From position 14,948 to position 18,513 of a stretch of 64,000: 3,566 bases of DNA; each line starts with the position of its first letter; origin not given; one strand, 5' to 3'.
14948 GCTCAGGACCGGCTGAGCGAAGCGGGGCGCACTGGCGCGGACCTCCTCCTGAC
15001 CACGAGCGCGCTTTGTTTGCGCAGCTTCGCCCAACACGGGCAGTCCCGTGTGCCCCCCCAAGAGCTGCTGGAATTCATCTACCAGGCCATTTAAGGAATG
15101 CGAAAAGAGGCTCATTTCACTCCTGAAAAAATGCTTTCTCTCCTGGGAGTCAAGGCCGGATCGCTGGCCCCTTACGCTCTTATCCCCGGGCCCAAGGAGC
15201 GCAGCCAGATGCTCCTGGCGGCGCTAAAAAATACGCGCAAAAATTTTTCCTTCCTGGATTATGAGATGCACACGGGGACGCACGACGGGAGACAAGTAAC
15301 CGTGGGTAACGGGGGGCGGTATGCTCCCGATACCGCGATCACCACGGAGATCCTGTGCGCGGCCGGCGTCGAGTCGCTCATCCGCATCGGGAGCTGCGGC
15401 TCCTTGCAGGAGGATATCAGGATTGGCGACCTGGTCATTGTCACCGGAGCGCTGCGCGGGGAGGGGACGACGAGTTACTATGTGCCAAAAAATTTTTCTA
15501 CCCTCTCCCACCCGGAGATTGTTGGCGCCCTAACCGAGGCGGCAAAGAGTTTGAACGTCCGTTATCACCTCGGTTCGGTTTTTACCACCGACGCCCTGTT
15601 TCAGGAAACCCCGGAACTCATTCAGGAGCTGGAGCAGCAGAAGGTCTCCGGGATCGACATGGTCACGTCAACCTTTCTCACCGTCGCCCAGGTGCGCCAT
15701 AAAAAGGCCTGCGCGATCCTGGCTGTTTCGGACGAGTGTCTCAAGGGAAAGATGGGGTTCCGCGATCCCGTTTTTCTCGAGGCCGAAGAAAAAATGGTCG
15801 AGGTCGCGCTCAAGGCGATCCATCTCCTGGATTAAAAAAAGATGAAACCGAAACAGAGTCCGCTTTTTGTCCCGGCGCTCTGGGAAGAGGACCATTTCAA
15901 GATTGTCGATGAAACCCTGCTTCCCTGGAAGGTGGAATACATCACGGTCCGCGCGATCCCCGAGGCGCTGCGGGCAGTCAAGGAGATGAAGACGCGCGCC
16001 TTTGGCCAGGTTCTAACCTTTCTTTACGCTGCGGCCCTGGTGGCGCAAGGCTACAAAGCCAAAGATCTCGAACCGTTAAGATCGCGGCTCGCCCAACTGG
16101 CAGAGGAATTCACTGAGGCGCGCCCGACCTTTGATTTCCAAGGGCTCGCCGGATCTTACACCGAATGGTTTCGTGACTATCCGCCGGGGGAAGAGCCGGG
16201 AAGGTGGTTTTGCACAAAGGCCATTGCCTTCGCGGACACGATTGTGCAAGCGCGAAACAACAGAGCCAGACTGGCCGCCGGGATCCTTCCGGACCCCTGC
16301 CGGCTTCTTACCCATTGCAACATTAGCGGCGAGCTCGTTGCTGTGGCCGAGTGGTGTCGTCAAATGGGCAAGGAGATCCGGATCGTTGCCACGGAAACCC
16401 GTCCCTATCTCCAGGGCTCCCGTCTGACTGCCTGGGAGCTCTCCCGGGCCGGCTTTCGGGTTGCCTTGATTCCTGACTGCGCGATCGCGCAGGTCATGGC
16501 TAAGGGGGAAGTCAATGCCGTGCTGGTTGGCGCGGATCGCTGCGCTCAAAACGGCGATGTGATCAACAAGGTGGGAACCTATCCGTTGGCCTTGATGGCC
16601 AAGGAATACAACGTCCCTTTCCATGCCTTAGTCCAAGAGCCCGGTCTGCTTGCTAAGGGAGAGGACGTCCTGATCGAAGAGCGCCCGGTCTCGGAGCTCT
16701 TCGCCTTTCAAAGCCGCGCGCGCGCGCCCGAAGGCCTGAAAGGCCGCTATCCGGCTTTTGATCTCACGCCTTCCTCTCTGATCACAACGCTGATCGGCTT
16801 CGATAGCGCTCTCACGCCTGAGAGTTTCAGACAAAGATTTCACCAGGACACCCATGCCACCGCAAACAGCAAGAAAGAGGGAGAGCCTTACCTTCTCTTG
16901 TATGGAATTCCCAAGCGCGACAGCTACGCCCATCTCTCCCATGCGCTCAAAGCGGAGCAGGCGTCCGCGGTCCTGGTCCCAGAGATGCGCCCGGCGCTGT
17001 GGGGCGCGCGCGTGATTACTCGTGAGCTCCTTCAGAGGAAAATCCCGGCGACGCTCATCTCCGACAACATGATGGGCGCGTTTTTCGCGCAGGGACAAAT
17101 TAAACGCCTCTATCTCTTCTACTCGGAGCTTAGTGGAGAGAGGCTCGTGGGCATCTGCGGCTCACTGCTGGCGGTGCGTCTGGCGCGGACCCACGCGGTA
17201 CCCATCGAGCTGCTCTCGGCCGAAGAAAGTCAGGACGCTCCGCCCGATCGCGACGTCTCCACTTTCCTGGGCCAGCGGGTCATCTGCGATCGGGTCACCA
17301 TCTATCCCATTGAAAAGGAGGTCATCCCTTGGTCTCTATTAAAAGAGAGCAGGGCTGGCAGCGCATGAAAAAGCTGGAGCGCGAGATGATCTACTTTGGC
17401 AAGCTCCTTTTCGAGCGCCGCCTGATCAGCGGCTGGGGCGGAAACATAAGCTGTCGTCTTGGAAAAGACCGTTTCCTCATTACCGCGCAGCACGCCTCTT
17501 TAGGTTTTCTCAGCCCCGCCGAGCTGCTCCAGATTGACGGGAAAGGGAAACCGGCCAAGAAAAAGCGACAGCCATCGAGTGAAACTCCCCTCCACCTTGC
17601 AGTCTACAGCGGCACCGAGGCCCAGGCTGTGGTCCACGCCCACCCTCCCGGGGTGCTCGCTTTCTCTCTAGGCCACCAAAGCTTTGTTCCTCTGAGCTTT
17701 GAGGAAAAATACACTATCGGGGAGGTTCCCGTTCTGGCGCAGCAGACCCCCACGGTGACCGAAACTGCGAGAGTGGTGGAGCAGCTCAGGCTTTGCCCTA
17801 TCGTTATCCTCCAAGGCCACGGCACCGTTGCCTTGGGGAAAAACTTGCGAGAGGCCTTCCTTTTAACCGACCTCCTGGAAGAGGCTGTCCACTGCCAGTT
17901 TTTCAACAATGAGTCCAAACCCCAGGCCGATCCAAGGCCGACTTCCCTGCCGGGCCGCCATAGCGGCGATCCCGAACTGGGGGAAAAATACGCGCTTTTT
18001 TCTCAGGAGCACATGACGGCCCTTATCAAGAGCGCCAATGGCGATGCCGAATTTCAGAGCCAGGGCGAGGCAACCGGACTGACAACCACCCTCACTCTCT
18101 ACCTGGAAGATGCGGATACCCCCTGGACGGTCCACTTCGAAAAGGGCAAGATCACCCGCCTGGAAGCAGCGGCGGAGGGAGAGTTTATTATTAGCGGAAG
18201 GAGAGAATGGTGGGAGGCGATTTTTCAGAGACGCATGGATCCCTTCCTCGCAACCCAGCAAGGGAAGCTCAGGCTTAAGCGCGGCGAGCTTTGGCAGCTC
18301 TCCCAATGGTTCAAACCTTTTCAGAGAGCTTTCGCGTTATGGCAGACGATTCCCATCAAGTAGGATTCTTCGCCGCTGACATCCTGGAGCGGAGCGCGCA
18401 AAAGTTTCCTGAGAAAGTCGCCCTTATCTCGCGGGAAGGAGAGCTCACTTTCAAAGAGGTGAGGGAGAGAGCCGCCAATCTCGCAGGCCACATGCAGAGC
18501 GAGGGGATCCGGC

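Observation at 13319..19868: Candidate new nucleoside-catabolism pathway: DHAP-shunt core extended with lipid-handling and redox enzymes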

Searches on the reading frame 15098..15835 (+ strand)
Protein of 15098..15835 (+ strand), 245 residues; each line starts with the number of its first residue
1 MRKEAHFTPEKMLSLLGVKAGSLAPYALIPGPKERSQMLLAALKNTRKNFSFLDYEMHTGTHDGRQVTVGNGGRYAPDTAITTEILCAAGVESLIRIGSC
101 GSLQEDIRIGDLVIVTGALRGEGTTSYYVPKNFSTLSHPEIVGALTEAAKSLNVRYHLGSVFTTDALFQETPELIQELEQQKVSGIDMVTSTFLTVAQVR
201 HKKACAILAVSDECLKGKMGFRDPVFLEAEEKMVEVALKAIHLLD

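Call 3: search_protein_families(library=pfam, proteins=[window:15098-15835:+], max_evalue=0.01)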
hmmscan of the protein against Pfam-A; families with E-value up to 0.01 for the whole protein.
window:15098-15835:+ (245 aa): 2 families
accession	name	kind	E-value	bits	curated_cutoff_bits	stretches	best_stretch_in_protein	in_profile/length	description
PF01048.26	PNP_UDP_1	-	3.9e-34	118.5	25.1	1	26-235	2-222/233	Phosphorylase superfamily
PF06730.16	FAM92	-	0.0069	16.3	23.6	0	170-211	170-211/225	FAM92 protein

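Call 4: search_protein_families(library=ncbifam, proteins=[window:15098-15835:+], max_evalue=0.01)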
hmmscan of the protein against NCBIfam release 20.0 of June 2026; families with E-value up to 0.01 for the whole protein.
window:15098-15835:+ (245 aa): 18 families
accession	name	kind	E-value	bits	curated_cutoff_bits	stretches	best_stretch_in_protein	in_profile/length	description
TIGR01718.1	Uridine-psphlse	equivalog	7.9e-35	120.4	280.3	1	16-244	4-244/245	uridine phosphorylase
NF004489.0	PRK05819.1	subfamily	9.2e-31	106.9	230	1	19-241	9-233/236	DeoD-type purine-nucleoside phosphorylase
TIGR00107.1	deoD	equivalog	3.7e-27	95.3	232.25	1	19-241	5-229/232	purine-nucleoside phosphorylase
NF009914.0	PRK13374.1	subfamily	2.9e-26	92.5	338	1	20-240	10-232/235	DeoD-type purine-nucleoside phosphorylase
NF008383.0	PRK11178.1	equivalog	1.1e-23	83.9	262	1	24-168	19-163/254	uridine phosphorylase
NF005500.0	PRK07115.1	equivalog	2.6e-22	79.3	264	1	65-216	63-215/261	AMP nucleosidase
TIGR01721.1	AMN-like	hypoth_equivalog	1.3e-18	67.1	307.2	1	75-216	70-213/269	AMP nucleosidase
NF004079.0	PRK05584.1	equivalog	1.1e-10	41.4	169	1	34-214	11-200/232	5'-methylthioadenosine/adenosylhomocysteine nucleosidase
TIGR01717.1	AMP-nucleosdse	equivalog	8.5e-09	34.7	364.7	1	48-244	248-456/478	AMP nucleosidase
NF006142.0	PRK08292.1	equivalog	2.8e-06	26.5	307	1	61-244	274-470/492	AMP nucleosidase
TIGR03468.1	HpnG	hypoth_equivalog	3.5e-06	26.7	187.1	1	66-213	21-157/212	hopanoid-associated phosphorylase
TIGR01704.1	MTA_SAH-Nsdase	equivalog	4.3e-05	23.2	73.8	1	36-202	12-184/229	5'-methylthioadenosine/S-adenosylhomocysteine nucleosidase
TIGR03664.1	fut_nucase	equivalog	0.0001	22.1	124.7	1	37-203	12-160/228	futalosine hydrolase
TIGR01694.1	MTAP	equivalog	0.002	17.5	274.85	1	87-117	72-102/240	S-methyl-5'-thioadenosine phosphorylase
NF011286.0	PRK14697.1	equivalog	0.0024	17.5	260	1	63-118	40-96/233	bifunctional 5'-methylthioadenosine/S-adenosylhomocysteine nucleosidase/phosphatase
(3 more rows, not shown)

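Call 19: search_solved_structures(query=window:15098-15835:+, max_evalue=0.00001, show_alignments=2)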
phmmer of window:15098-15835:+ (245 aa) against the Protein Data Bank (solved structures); distinct sequences matched with E-value up to 0.00001: 75 (the best 60 are shown).
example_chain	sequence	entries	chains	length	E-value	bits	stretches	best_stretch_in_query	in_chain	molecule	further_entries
3qpb_A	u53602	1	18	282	1.4e-24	90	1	16-174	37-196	Uridine phosphorylase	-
1jds_A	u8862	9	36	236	1.4e-24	90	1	18-220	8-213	5'-METHYLTHIOADENOSINE PHOSPHORYLASE | 5'-deoxy-5'-methylthioadenosine phosphorylase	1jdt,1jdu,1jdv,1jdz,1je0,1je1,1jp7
1odi_A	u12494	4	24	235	1.3e-23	86.9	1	20-241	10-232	PURINE NUCLEOSIDE PHOSPHORYLASE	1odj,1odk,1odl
4d8v_A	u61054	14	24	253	1.2e-22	83.8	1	15-223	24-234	Purine nucleoside phosphorylase deoD-type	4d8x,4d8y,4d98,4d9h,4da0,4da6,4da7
4lnh_A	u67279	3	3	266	8.7e-22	80.9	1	18-208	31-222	Uridine phosphorylase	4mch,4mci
3of3_A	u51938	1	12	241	4.1e-21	78.7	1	18-241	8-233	Purine nucleoside phosphorylase deoD-type 1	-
1vhj_A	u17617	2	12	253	4.7e-21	78.5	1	18-241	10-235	purine nucleoside phosphorylase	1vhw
3occ_A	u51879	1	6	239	2.2e-20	76.3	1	18-242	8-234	Purine nucleoside phosphorylase deoD-type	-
1xe3_A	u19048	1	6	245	3.7e-20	75.6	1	15-240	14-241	purine nucleoside phosphorylase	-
2ac7_A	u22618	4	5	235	6.4e-20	74.8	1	18-240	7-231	Purine nucleoside phosphorylase | Purine nucleoside phosphorylase deoD-type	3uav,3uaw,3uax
3uay_A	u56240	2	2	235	3.2e-19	72.5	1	18-240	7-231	Purine nucleoside phosphorylase deoD-type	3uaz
7q1i_AAA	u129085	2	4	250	3.7e-19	72.3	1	24-168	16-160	Uridine phosphorylase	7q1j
1tgv_A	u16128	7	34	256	8.5e-19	71.1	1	24-168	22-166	uridine phosphorylase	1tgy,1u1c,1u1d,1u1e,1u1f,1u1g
1k3f_A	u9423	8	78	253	9.5e-19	71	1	24-168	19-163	uridine phosphorylase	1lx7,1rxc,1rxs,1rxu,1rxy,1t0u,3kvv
8d38_A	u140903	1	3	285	1e-18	70.9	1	10-240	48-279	Purine nucleoside phosphorylase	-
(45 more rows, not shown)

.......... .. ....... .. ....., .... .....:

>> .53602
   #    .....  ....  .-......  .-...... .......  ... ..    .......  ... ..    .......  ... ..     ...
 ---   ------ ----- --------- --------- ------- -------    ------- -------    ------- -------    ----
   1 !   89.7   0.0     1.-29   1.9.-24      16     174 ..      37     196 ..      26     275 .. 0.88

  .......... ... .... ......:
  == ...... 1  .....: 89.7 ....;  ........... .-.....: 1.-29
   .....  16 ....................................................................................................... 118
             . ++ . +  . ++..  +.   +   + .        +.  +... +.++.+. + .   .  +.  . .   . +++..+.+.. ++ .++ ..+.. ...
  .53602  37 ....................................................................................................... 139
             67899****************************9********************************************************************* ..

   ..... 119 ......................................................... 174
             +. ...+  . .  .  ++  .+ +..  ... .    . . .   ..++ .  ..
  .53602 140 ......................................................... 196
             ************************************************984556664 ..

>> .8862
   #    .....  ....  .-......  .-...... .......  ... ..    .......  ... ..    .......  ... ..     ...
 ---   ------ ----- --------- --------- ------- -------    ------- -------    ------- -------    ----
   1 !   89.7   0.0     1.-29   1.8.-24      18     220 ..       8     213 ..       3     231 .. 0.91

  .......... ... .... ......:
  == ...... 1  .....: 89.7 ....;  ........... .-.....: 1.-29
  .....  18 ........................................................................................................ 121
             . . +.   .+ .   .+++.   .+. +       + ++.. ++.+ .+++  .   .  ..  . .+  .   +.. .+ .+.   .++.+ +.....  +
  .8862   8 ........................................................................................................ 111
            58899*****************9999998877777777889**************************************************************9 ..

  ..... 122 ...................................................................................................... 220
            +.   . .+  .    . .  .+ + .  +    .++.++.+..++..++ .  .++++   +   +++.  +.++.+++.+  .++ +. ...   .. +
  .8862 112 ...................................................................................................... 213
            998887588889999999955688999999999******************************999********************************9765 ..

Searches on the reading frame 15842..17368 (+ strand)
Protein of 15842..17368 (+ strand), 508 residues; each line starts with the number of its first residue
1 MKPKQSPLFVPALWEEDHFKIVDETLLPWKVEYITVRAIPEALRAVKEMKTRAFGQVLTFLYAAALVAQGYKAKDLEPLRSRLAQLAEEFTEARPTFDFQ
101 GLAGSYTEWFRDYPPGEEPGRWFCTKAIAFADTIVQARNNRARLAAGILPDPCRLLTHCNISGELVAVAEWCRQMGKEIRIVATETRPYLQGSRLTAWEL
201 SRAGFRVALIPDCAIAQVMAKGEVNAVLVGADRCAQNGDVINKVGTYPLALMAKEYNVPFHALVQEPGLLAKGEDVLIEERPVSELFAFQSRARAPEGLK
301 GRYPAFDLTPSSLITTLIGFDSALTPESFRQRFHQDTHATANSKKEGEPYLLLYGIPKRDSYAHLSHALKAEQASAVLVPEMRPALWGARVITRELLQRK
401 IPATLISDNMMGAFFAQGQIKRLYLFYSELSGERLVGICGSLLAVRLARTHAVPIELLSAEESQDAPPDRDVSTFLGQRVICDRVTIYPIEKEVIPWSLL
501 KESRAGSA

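Call 3: search_protein_families(library=pfam, proteins=[window:15842-17368:+], max_evalue=0.01)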
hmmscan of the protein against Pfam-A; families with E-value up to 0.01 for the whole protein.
window:15842-17368:+ (508 aa): 1 family
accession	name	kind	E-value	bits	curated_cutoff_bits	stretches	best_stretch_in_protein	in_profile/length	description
PF01008.23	IF-2B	-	1.3e-57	195.7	22.4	2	60-318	12-272/280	Initiation factor 2 subunit family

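Call 4: search_protein_families(library=ncbifam, proteins=[window:15842-17368:+], max_evalue=0.01)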
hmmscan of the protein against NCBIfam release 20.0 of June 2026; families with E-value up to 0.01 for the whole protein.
window:15842-17368:+ (508 aa): 8 families
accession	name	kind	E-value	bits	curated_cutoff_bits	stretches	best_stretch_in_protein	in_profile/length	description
NF004326.0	PRK05720.1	subfamily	7.8e-76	255.2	271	2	12-319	13-335/358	s-methyl-5-thioribose-1-phosphate isomerase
TIGR00512.1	salvage_mtnA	equivalog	2e-66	224.2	279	2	14-318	5-327/335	S-methyl-5-thioribose-1-phosphate isomerase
TIGR00524.1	eIF-2B_rel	subfamily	1.4e-59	201.8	185.85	2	38-319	3-296/303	S-methyl-5-thioribose-1-phosphate isomerase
NF004700.0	PRK06036.1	equivalog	3.3e-55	187.5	528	2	14-322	6-326/339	S-methyl-5-thioribose-1-phosphate isomerase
NF004436.0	PRK05772.1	equivalog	1.2e-49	169.5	521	3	165-319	188-344/363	S-methyl-5-thioribose-1-phosphate isomerase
TIGR00511.1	ribulose_e2b2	equivalog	8.3e-38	130.3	314.1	1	41-328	4-290/301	ribose 1,5-bisphosphate isomerase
NF006210.0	PRK08335.1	equivalog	1e-15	57.7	339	1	125-283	83-239/275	translation initiation factor IF-2B subunit alpha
NF004994.0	PRK06372.1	equivalog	3.1e-15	56.3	249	1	180-263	111-191/253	translation initiation factor IF-2B subunit delta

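Call 32: search_solved_structures(query=window:15842-17368:+, max_evalue=0.00001, show_alignments=1)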
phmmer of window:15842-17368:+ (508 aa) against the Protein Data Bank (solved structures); distinct sequences matched with E-value up to 0.00001: 38.
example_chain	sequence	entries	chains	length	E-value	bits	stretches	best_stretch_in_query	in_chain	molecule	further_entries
1t9k_A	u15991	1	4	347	1.6e-44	155.5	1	14-326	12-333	Probable methylthioribose-1-phosphate isomerase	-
1t5o_A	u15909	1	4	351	1e-43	152.8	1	14-319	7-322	Translation initiation factor eIF2B, subunit delta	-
6a34_A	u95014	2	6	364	1.4e-36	129.3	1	20-326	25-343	Putative methylthioribose-1-phosphate isomerase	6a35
2yrf_A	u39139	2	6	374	3.1e-35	124.9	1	13-325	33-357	Methylthioribose-1-phosphate isomerase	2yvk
4ldq_A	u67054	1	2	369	4.2e-32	114.6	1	18-331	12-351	Methylthioribose-1-phosphate isomerase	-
4ldr_A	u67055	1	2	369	6.2e-32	114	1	18-330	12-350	Methylthioribose-1-phosphate isomerase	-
2a0u_A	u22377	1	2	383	8.7e-23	83.8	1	151-318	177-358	initiation factor 2B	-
3a11_A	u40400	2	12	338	7.7e-22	80.7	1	35-321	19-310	Translation initiation factor eIF-2B, delta subunit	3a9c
5yfj_A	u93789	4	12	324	3.6e-21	78.5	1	36-321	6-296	Ribose 1,5-bisphosphate isomerase | Ribose-1,5-bisphosphate isomerase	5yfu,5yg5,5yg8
3vm6_A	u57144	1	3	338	1.6e-20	76.3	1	35-321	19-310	Translation initiation factor eIF-2B, delta subunit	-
5yft_A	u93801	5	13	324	1.8e-20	76.2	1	36-321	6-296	Ribose 1,5-bisphosphate isomerase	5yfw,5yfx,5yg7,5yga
5yfs_A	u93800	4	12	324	7.7e-20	74.1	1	36-321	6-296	Ribose 1,5-bisphosphate isomerase | Ribose-1,5-bisphosphate isomerase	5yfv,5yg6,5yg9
1w2w_B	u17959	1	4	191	9.6e-18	67.2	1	181-287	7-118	5-METHYLTHIORIBOSE-1-PHOSPHATE ISOMERASE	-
3ecs_A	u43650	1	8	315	5.2e-16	61.5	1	130-329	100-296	Translation initiation factor eIF-2B subunit alpha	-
6caj_H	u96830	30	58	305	5.5e-16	61.4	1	130-329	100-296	Translation initiation factor eIF-2B subunit alpha | Translation initiation factor eIF2B subunit alpha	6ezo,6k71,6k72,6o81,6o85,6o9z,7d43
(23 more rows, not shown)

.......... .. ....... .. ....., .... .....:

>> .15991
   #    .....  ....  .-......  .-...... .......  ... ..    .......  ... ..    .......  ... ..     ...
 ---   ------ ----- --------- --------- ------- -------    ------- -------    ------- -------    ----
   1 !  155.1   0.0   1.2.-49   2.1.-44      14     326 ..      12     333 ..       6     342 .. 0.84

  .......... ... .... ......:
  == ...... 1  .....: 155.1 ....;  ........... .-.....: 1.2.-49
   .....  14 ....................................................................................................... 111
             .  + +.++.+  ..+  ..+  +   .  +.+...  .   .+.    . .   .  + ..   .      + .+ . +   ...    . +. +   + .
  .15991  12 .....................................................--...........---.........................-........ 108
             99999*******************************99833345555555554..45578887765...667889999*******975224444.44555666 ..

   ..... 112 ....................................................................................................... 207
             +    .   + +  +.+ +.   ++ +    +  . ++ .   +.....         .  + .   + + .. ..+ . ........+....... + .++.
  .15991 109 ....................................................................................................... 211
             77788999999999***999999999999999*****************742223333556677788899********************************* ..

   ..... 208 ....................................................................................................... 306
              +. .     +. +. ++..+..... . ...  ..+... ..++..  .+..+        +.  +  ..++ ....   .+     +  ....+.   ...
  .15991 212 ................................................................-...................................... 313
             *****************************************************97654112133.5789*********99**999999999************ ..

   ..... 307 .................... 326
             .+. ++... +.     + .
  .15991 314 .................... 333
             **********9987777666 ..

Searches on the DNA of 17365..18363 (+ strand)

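Call 80: search_rna_families(sources=[L075, L081, L087, L088, L089, L090, L086], threshold=gathering)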
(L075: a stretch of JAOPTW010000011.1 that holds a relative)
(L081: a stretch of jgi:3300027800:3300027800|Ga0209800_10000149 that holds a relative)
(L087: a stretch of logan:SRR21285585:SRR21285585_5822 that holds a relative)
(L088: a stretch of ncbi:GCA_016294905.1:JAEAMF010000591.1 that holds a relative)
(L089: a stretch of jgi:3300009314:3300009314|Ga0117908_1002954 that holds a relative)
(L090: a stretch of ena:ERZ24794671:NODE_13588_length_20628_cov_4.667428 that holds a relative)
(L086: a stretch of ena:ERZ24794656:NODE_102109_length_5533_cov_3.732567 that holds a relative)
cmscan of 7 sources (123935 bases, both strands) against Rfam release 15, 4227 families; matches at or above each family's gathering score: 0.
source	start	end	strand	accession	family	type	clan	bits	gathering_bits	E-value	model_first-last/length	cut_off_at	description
